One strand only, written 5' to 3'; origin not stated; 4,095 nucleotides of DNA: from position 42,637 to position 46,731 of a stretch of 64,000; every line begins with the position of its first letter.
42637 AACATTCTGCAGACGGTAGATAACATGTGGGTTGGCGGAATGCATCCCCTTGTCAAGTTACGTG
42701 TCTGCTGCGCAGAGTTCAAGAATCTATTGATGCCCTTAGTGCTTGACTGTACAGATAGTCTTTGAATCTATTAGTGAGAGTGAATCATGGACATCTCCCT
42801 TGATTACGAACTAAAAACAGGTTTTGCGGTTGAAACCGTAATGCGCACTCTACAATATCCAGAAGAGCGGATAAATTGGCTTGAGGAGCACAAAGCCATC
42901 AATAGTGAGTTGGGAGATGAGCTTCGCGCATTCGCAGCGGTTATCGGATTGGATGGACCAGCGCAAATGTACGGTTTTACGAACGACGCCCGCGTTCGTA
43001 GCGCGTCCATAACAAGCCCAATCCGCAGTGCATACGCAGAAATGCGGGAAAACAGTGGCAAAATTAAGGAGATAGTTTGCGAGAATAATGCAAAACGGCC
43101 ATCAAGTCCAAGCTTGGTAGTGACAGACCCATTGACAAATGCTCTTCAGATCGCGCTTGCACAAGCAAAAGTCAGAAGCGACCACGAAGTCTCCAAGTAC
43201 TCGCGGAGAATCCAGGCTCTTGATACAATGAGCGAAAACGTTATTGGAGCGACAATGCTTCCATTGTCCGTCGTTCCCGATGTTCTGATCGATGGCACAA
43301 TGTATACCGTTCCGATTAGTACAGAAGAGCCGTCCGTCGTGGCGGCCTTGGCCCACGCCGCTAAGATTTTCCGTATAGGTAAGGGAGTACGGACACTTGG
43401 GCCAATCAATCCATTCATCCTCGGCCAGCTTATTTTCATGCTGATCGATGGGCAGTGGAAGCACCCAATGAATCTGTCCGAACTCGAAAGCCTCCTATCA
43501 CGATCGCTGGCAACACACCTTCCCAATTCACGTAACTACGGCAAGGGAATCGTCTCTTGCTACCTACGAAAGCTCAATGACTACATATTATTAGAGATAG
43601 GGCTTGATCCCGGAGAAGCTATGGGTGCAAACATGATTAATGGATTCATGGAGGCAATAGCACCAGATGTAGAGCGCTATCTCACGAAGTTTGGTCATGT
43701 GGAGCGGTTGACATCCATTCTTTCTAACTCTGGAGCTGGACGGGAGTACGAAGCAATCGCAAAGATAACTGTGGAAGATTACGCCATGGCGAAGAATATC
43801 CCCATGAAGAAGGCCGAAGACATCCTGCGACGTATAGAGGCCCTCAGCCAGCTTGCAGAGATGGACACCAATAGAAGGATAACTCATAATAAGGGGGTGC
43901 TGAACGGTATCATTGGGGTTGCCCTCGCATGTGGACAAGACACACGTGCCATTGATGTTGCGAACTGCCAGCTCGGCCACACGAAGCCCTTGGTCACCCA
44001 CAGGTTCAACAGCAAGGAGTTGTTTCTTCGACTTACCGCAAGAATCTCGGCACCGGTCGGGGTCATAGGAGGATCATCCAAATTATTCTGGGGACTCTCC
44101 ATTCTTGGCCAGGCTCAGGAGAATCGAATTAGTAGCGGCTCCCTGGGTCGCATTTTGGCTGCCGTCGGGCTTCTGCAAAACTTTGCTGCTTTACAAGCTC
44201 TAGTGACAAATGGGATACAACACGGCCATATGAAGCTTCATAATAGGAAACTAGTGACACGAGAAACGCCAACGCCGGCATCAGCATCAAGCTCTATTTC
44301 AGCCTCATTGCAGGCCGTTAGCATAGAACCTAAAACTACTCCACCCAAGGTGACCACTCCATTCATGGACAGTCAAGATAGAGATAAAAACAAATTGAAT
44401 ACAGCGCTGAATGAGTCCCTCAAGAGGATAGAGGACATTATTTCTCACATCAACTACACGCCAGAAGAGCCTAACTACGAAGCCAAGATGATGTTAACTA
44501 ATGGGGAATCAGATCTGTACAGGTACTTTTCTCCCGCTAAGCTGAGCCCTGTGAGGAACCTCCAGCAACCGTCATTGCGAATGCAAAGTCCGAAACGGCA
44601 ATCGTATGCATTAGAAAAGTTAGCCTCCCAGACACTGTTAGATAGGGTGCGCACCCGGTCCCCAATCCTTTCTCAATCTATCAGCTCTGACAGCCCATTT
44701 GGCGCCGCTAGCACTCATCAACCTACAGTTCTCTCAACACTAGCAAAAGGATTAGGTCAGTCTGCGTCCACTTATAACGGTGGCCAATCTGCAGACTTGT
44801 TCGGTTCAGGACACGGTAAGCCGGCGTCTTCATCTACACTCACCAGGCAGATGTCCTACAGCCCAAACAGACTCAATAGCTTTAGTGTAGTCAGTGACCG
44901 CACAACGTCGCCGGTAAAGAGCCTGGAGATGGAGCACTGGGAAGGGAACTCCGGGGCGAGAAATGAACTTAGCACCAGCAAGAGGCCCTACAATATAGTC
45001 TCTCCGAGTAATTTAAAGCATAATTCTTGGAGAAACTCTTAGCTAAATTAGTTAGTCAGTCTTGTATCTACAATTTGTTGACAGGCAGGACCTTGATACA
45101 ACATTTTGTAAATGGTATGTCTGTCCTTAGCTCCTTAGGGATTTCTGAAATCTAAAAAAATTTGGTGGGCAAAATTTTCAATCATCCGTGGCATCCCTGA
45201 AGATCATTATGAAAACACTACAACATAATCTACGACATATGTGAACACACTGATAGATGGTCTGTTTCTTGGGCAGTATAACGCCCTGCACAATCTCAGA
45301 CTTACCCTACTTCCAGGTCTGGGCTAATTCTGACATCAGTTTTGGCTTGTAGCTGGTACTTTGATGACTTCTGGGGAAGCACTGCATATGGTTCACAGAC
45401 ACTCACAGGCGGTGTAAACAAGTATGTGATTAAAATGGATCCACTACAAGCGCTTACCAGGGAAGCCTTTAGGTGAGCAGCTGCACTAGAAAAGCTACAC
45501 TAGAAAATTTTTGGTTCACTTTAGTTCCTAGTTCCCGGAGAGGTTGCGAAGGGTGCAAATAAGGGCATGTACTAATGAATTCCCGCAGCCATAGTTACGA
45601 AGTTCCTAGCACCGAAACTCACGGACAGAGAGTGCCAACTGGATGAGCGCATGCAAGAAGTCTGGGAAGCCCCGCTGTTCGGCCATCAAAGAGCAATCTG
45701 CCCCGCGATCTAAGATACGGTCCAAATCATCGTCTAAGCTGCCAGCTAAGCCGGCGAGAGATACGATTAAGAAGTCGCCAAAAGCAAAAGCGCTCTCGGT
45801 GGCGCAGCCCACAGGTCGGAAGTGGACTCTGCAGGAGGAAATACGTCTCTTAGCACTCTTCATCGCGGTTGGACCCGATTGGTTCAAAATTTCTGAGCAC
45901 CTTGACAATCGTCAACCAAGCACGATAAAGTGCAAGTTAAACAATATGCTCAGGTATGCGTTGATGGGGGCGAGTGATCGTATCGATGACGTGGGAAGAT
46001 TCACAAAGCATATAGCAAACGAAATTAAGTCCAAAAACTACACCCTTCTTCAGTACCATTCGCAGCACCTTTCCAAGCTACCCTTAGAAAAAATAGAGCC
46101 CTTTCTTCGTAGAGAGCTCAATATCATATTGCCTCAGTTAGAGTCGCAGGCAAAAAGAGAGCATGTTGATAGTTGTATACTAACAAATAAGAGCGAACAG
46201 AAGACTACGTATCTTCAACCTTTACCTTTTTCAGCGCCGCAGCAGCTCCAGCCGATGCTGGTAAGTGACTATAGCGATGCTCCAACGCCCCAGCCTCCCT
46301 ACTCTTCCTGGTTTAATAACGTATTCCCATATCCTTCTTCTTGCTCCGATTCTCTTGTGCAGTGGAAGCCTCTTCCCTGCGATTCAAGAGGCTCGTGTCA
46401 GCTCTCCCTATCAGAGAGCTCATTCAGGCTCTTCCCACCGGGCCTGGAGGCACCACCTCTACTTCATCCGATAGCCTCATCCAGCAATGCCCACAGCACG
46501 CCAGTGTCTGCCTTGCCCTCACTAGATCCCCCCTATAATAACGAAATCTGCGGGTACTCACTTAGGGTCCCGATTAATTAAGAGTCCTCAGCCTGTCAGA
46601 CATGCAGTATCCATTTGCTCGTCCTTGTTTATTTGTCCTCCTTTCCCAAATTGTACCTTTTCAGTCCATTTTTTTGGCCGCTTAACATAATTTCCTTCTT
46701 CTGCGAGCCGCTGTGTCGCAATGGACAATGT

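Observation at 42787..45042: Bacterial-type (class II) HMG-CoA reductase in a eukaryote, with a long Ser/Pro-rich tail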

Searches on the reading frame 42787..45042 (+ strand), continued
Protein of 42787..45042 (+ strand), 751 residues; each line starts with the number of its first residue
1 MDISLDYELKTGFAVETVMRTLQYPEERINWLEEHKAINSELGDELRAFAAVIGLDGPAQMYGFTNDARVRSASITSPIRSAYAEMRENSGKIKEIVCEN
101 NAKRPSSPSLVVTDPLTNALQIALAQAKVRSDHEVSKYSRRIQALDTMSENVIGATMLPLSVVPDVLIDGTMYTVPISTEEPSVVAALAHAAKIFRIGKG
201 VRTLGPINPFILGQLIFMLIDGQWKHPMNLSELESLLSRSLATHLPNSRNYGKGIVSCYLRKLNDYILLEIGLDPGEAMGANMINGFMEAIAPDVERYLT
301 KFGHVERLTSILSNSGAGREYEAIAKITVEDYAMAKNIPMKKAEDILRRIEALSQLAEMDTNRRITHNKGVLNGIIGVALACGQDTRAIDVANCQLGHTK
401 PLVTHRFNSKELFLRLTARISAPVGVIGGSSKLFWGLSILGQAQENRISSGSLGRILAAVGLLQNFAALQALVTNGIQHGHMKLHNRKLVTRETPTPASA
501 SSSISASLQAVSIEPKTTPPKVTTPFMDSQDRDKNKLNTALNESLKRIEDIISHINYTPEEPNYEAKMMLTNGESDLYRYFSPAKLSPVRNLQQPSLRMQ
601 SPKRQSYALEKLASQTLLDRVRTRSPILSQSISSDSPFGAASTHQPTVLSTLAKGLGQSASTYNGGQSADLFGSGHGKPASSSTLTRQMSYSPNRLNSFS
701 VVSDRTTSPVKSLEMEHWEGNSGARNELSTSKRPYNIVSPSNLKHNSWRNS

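Call 81: search_protein_families(library=ncbifam, proteins=[P0149, P0151, P0160, P0168, P0181, P0249, P0235], max_evalue=0.001)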
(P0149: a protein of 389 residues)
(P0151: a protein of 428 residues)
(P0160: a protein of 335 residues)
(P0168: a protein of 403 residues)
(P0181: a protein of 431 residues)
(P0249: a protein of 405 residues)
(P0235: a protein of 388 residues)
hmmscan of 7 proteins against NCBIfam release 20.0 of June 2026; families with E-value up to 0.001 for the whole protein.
P0149 (389 aa): 3 families
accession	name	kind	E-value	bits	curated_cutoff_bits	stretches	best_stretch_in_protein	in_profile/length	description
TIGR00532.1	HMG_CoA_R_NAD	equivalog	2.3e-52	178.6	259.95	1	18-371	45-394/395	hydroxymethylglutaryl-CoA reductase, degradative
TIGR00533.1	HMG_CoA_R_NADP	equivalog_domain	1e-09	37.9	441.8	1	29-97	51-122/402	hydroxymethylglutaryl-CoA reductase (NADPH)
TIGR00920.1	2A060605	subfamily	7.4e-08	31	778.35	1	37-96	520-579/887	hydroxymethylglutaryl-CoA reductase (NADPH)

P0151 (428 aa): 3 families
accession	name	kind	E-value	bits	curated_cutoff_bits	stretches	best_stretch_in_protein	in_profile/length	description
TIGR00532.1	HMG_CoA_R_NAD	equivalog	2.7e-54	185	259.95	1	33-419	58-394/395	hydroxymethylglutaryl-CoA reductase, degradative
TIGR00533.1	HMG_CoA_R_NADP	equivalog_domain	1.8e-08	33.7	441.8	1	37-94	58-119/402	hydroxymethylglutaryl-CoA reductase (NADPH)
TIGR00920.1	2A060605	subfamily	0.0004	18.6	778.35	1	41-93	524-576/887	hydroxymethylglutaryl-CoA reductase (NADPH)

P0160 (335 aa): 3 families
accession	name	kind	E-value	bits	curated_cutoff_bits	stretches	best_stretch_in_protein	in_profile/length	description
TIGR00532.1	HMG_CoA_R_NAD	equivalog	8.6e-67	226.1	259.95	1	3-330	62-394/395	hydroxymethylglutaryl-CoA reductase, degradative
TIGR00533.1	HMG_CoA_R_NADP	equivalog_domain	7.5e-18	64.7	441.8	1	4-145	59-205/402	hydroxymethylglutaryl-CoA reductase (NADPH)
TIGR00920.1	2A060605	subfamily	2.2e-09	36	778.35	1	4-144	521-663/887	hydroxymethylglutaryl-CoA reductase (NADPH)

P0168 (403 aa): 3 families
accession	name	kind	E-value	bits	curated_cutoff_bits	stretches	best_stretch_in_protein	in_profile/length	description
TIGR00532.1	HMG_CoA_R_NAD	equivalog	2.1e-75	254.4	259.95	1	6-360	66-394/395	hydroxymethylglutaryl-CoA reductase, degradative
TIGR00920.1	2A060605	subfamily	1.9e-08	33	778.35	1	7-61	525-579/887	hydroxymethylglutaryl-CoA reductase (NADPH)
TIGR00533.1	HMG_CoA_R_NADP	equivalog_domain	5.5e-08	32.2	441.8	1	3-61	59-121/402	hydroxymethylglutaryl-CoA reductase (NADPH)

P0181 (431 aa): 3 families
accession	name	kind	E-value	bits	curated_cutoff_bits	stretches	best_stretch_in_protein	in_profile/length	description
TIGR00532.1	HMG_CoA_R_NAD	equivalog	6.6e-58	196.8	259.95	1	1-388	20-394/395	hydroxymethylglutaryl-CoA reductase, degradative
TIGR00533.1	HMG_CoA_R_NADP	equivalog_domain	1e-07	31.3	441.8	1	23-387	40-400/402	hydroxymethylglutaryl-CoA reductase (NADPH)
TIGR00920.1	2A060605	subfamily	0.00016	20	778.35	1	44-386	523-866/887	hydroxymethylglutaryl-CoA reductase (NADPH)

P0249 (405 aa): 2 families
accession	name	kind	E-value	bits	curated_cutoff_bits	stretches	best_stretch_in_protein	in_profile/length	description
TIGR00532.1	HMG_CoA_R_NAD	equivalog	3.6e-41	141.7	259.95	1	42-402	58-393/395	hydroxymethylglutaryl-CoA reductase, degradative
TIGR00533.1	HMG_CoA_R_NADP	equivalog_domain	0.00011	21.3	441.8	0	44-133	55-144/402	hydroxymethylglutaryl-CoA reductase (NADPH)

P0235 (388 aa): 3 families
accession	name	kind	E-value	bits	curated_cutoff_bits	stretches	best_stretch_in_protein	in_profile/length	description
TIGR00532.1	HMG_CoA_R_NAD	equivalog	7e-70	236.2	259.95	1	3-380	21-395/395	hydroxymethylglutaryl-CoA reductase, degradative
TIGR00533.1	HMG_CoA_R_NADP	equivalog_domain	1.7e-07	30.6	441.8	1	46-198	61-211/402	hydroxymethylglutaryl-CoA reductase (NADPH)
TIGR00920.1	2A060605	subfamily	1.6e-05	23.3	778.35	1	47-104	524-581/887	hydroxymethylglutaryl-CoA reductase (NADPH)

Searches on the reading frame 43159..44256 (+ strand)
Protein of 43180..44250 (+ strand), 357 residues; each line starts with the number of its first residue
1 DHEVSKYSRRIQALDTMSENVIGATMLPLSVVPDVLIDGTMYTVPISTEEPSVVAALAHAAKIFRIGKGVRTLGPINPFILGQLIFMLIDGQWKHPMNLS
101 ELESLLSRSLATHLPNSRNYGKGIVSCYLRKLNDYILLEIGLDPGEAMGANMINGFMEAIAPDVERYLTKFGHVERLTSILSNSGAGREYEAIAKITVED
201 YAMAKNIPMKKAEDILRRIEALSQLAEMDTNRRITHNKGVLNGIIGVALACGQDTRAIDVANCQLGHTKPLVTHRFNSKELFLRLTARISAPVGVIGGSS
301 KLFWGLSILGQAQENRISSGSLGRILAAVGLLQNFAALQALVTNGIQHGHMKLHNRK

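Call 29: search_solved_structures(query=window:43180-44250:+, max_evalue=10)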
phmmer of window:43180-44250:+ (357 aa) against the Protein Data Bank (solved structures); distinct sequences matched with E-value up to 10: 16.
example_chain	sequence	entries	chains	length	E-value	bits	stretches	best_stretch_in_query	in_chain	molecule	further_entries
5wpj_A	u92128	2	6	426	2.2e-42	148.8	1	11-354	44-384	3-hydroxy-3-methylglutaryl coenzyme A reductase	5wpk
3qae_A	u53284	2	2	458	4e-42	147.9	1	11-354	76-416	3-hydroxy-3-methylglutaryl-coenzyme a reductase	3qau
7m3h_A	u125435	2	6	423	4e-38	134.8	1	12-356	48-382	Hydroxymethylglutaryl-CoA reductase, degradative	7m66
7m1z_A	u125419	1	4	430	4.2e-38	134.7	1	12-356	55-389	acetyl-CoA C-acetyltransferase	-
9zw9_A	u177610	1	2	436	3.4e-34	121.9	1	14-356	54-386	Probable 3-hydroxy-3-methylglutaryl-coenzyme A reductase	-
9zw6_A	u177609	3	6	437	3.4e-34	121.9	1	14-356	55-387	Probable 3-hydroxy-3-methylglutaryl-coenzyme A reductase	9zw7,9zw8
9v7y_A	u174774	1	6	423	3.1e-33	118.7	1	15-356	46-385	3-hydroxy-3-methylglutaryl coenzyme A reductase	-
6dio_A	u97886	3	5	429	3.3e-33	118.6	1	14-356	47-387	3-hydroxy-3-methylglutaryl coenzyme A reductase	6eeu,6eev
1qax_A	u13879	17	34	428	3.8e-32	115.1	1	15-356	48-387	PROTEIN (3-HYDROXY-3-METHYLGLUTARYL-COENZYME A REDUCTASE) | 3-hydroxy-3-methylglutaryl-coenzyme A reductase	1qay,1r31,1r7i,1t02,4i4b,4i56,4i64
7n7s_A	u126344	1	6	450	5.5e-32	114.6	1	15-354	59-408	Hydroxymethylglutaryl-CoA reductase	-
6p7k_A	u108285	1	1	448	2.1e-30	109.4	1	14-356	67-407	3-hydroxy-3-methylglutaryl coenzyme A reductase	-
2q1l_A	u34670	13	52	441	0.0016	21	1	16-356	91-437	3-hydroxy-3-methylglutaryl-coenzyme A reductase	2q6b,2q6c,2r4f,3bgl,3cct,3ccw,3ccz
1dq8_A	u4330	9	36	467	0.0016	21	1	16-356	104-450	PROTEIN (HMG-COA REDUCTASE) | HMG-COA REDUCTASE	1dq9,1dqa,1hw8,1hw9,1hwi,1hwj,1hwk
8ecg_A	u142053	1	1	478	0.0036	19.9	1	18-354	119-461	3-hydroxy-3-methylglutaryl-coenzyme A reductase 1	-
7uli_AAA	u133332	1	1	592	0.0061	19.2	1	18-353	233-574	3-hydroxy-3-methylglutaryl-coenzyme A reductase 1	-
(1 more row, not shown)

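Call 54: find_homologous_proteins(query=A3, max_evalue=1e-10)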
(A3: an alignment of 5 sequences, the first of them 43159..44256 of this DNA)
Query A3 (5 sequences) (366 aa, profile of the alignment): 7834 proteins with E <= 1e-10 among 8000 candidates; the best 120 are listed.
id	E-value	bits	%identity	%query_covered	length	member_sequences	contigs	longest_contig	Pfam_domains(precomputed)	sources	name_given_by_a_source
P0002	5.7e-169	580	96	100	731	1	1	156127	PF00368.24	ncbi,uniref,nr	ncbi:3-hydroxy-3-methylglutaryl-coenzyme A reductase [Giardia lamblia P15]|uniref:3-hydroxy-3-methyl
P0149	1.0e-166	573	48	94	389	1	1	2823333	PF00368.24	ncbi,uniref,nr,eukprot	ncbi:Hydroxymethylglutaryl-coenzyme A reductase [Giardia muris]|uniref:hydroxymethylglutaryl-CoA red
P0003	1.8e-162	559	87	100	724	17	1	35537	PF00368.24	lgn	-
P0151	4.0e-157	541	37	95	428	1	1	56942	PF00368.24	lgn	-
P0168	1.2e-144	500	34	95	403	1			PF00368.24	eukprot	eukprot:gnl/Dysnectes_brevis/5883_a8746_336.p1 GENE.gnl/Dysnectes_brevis/5883_a8746_336~~gnl/Dysnect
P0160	8.6e-135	468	36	95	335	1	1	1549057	PF00368.24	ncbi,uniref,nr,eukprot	ncbi:Hydroxymethylglutaryl-CoA reductase, class I/II [Carpediemonas membranifera]|uniref:Hydroxymeth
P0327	1.1e-93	333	37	92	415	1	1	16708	PF00368.24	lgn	-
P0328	1.1e-93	333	37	92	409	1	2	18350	PF00368.24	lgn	-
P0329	1.1e-93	333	37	94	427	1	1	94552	PF00368.24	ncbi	-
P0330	1.6e-93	332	38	94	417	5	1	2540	PF00368.24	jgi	jgi:hydroxymethylglutaryl-CoA reductase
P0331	4.4e-92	327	36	94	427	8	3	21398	PF00368.24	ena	-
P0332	8.2e-92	326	37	95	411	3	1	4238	PF00368.24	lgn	-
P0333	8.6e-92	326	35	95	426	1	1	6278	PF00368.24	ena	-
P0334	1.4e-91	326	35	95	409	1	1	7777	PF00368.24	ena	-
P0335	2.2e-91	325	32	98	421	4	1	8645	PF00368.24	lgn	-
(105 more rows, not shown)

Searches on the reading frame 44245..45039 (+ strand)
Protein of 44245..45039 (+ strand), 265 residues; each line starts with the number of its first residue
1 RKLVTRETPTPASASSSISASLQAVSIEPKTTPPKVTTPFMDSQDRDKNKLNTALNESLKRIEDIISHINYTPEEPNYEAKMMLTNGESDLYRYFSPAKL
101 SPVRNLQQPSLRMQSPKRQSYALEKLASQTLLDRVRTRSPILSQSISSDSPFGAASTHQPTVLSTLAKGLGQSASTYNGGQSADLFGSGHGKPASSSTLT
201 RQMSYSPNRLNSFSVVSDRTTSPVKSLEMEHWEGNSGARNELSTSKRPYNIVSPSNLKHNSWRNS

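Call 60: find_homologous_proteins(query=A4, max_evalue=0.01)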
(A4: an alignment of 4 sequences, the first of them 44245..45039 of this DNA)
Query A4 (4 sequences) (265 aa, profile of the alignment): 1 proteins with E <= 0.01 among 5729 candidates.
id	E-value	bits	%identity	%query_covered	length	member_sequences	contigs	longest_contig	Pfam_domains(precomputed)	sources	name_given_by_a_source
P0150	9.1e-81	289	68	58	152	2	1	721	-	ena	-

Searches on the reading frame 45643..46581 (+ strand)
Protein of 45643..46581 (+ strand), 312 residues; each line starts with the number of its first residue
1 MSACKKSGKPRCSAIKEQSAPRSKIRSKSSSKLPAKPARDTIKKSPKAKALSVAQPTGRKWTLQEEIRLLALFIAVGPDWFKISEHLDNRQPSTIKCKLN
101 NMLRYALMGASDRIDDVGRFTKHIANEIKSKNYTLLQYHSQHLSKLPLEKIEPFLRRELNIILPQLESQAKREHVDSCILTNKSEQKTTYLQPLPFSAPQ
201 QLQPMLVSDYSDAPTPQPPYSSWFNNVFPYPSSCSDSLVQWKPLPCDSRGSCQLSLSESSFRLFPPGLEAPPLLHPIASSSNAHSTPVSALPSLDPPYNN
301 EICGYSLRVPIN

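Call 3: search_protein_families(library=pfam, proteins=[window:45643-46581:+], max_evalue=0.01)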
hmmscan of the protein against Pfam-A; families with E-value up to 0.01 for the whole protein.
window:45643-46581:+ (312 aa): 2 families
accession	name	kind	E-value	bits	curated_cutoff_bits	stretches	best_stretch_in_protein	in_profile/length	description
PF00249.37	Myb_DNA-binding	-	1.8e-06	28.4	24.4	1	60-103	3-46/46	Myb-like DNA-binding domain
PF13921.12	Myb_DNA-bind_6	-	0.0001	22.9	22.9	1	61-104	1-44/60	Myb-like DNA-binding domain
